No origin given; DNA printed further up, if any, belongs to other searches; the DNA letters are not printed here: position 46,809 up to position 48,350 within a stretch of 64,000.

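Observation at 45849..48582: MoaD/ThiS-like Gly-Gly ubiquitin-like gene upstream of two coiled-coil proteins, one with a zinc ribbon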

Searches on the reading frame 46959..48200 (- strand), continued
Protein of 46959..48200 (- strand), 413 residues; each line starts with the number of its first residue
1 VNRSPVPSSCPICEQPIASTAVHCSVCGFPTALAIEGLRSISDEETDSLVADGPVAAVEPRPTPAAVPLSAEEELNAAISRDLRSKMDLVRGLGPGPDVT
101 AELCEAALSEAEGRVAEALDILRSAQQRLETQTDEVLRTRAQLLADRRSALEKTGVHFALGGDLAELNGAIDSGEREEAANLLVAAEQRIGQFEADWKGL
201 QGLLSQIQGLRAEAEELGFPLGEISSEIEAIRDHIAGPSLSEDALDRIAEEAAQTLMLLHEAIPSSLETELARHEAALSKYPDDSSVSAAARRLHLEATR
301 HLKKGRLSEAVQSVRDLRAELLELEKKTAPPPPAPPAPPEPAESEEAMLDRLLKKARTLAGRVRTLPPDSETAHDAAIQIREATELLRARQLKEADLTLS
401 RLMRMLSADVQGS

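Call 79: find_homologous_proteins(query=L066:5738-5977:+, max_evalue=0.001)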
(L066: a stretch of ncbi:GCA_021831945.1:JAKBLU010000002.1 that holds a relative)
Query L066:5738-5977:+ (80 aa): 7 proteins with E <= 0.001 among 8 candidates.
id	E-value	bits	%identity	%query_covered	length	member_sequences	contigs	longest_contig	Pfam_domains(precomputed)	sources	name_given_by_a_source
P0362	4.1e-36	140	89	91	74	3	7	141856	-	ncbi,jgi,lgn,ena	jgi:sulfur carrier protein ThiS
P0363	2.0e-14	71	52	89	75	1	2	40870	PF02597.27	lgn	-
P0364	6.8e-14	69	55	89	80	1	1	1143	-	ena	-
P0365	3.0e-13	67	67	60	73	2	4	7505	-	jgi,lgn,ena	-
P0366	5.9e-13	66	54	86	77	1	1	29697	PF21965.3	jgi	jgi:sulfur carrier protein ThiS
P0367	2.6e-12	64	52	89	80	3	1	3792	-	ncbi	-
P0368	1.3e-11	62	51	89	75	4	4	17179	-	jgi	jgi:sulfur carrier protein ThiS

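Call 80: find_encoding_contigs(protein=P0363, flank=6000, max_places=1)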
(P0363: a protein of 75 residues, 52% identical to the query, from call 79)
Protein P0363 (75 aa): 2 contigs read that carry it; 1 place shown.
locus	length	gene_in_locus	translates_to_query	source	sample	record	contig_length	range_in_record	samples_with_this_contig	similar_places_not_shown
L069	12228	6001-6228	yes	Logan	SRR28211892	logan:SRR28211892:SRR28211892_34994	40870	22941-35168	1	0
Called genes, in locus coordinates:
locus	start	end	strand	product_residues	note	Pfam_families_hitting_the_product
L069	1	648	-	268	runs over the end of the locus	PF06745:ATPase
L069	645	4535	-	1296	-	-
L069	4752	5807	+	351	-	PF10432:bact-PGI_C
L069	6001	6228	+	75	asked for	PF02597:ThiS (weak)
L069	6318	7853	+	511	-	-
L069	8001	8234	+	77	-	-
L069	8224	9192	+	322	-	PF08271:Zn_Ribbon_TF, PF00382:TFIIB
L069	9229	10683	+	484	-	PF01523:PmbA_TldD_1st, PF19290:PmbA_TldD_2nd, PF19289:PmbA_TldD_3rd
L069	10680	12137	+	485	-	PF01523:PmbA_TldD_1st (weak), PF19289:PmbA_TldD_3rd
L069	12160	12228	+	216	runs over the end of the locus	PF00551:Formyl_trans_N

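Call 81: find_encoding_contigs(protein=P0366, flank=6000, max_places=1)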
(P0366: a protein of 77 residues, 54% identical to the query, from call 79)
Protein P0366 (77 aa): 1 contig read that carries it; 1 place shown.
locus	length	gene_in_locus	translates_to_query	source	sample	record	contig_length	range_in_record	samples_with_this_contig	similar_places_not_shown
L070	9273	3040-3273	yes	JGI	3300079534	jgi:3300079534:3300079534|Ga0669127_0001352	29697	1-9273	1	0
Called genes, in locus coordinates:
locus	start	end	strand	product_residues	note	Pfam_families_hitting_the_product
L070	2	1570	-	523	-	?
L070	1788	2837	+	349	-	PF10432:bact-PGI_C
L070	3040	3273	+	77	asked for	PF21965:SAMP2 (weak)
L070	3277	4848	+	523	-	-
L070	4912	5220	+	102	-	-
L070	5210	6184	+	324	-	PF08271:Zn_Ribbon_TF, PF00382:TFIIB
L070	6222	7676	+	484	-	PF01523:PmbA_TldD_1st, PF19290:PmbA_TldD_2nd, PF19289:PmbA_TldD_3rd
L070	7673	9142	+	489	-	PF01523:PmbA_TldD_1st (weak), PF19289:PmbA_TldD_3rd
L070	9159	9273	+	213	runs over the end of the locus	PF00551:Formyl_trans_N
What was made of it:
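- In L070 the called CC gene starts 4 nt after the Ubl stop (call 81).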

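Call 82: find_encoding_contigs(protein=P0368, flank=6000, max_places=1)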
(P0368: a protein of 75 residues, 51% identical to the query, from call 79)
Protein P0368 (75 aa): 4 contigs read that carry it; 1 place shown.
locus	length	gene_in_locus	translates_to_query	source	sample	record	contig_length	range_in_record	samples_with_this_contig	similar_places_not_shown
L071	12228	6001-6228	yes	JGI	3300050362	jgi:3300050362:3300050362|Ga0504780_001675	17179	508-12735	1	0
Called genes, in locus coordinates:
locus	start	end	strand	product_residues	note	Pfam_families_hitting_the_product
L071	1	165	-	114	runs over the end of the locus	-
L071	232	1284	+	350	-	PF13439:Glyco_transf_4, PF13579:Glyco_trans_4_4, PF00534:Glycos_transf_1, PF13692:Glyco_trans_1_4, PF13524:Glyco_trans_1_2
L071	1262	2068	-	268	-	PF06745:ATPase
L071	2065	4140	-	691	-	PF13481:AAA_25 (weak), PF23442:DUF7125 (faint), PF06745:ATPase, PF13479:AAA_24 (faint)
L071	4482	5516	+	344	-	PF10432:bact-PGI_C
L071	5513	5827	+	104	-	-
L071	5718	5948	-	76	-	-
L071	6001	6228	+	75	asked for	-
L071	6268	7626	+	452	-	-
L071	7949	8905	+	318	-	PF08271:Zn_Ribbon_TF, PF00382:TFIIB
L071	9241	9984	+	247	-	PF00551:Formyl_trans_N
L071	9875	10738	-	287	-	PF00535:Glycos_transf_2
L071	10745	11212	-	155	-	PF02195:ParB_N (weak)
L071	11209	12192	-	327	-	PF00941:FAD_binding_5, PF03450:CO_deh_flav_C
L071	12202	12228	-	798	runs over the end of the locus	PF01315:Ald_Xan_dh_C, PF02738:MoCoBD_1, PF20256:MoCoBD_2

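Call 85: search_protein_families(library=pfam, proteins=[L066:6001-7341:+, L068:5537-7168:+, L069:6318-7850:+, L070:3277-4845:+, L071:6268-7623:+, L068:3772-5139:+, L066:5738-5977:+, L068:3405-3629:+, L070:3040-3270:+], max_evalue=0.01)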
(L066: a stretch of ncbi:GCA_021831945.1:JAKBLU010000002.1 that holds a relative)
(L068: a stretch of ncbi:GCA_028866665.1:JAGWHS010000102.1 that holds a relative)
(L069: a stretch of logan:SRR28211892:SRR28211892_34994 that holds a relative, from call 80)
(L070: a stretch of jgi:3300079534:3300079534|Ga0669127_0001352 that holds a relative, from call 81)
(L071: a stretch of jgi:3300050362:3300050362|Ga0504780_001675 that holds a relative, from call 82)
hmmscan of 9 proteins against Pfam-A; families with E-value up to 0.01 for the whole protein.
L066:6001-7341:+ (447 aa): 0 families

L068:5537-7168:+ (544 aa): 0 families

L069:6318-7850:+ (511 aa): 0 families

L070:3277-4845:+ (523 aa): 0 families

L071:6268-7623:+ (452 aa): 0 families

L068:3772-5139:+ (456 aa): 1 family
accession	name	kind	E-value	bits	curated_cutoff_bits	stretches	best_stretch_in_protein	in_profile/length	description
PF01609.27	DDE_Tnp_1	-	0.0022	18.2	23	1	229-375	75-178/200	Transposase DDE domain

L066:5738-5977:+ (80 aa): 1 family
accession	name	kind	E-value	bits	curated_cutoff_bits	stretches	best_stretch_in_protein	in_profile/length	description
PF21965.2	SAMP2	-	0.00064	20.5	27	1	30-74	17-60/63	Small archaeal modifier protein 2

L068:3405-3629:+ (75 aa): 2 families
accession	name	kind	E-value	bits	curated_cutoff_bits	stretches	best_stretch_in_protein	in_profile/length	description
PF21965.2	SAMP2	-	0.0041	17.9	27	1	19-69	11-60/63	Small archaeal modifier protein 2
PF02597.26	ThiS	-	0.005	17.8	22.5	1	22-75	15-76/76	ThiS family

L070:3040-3270:+ (77 aa): 2 families
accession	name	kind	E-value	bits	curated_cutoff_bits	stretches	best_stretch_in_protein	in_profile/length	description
PF21965.2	SAMP2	-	2.7e-06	28.1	27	1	11-71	5-60/63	Small archaeal modifier protein 2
PF02597.26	ThiS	-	4.5e-05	24.3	22.5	1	11-77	1-76/76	ThiS family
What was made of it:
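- On ThiS/MoaD/SAMP/TtuB beta-grasp sulfur carriers and ubiquitin-like modifiers: The outgroup orthologue in L070 passes both Pfam cut-offs, at 28.1 and 24.3 bits (call 85).
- The outgroup orthologue in L070 passes both gathering cut-offs (call 85).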
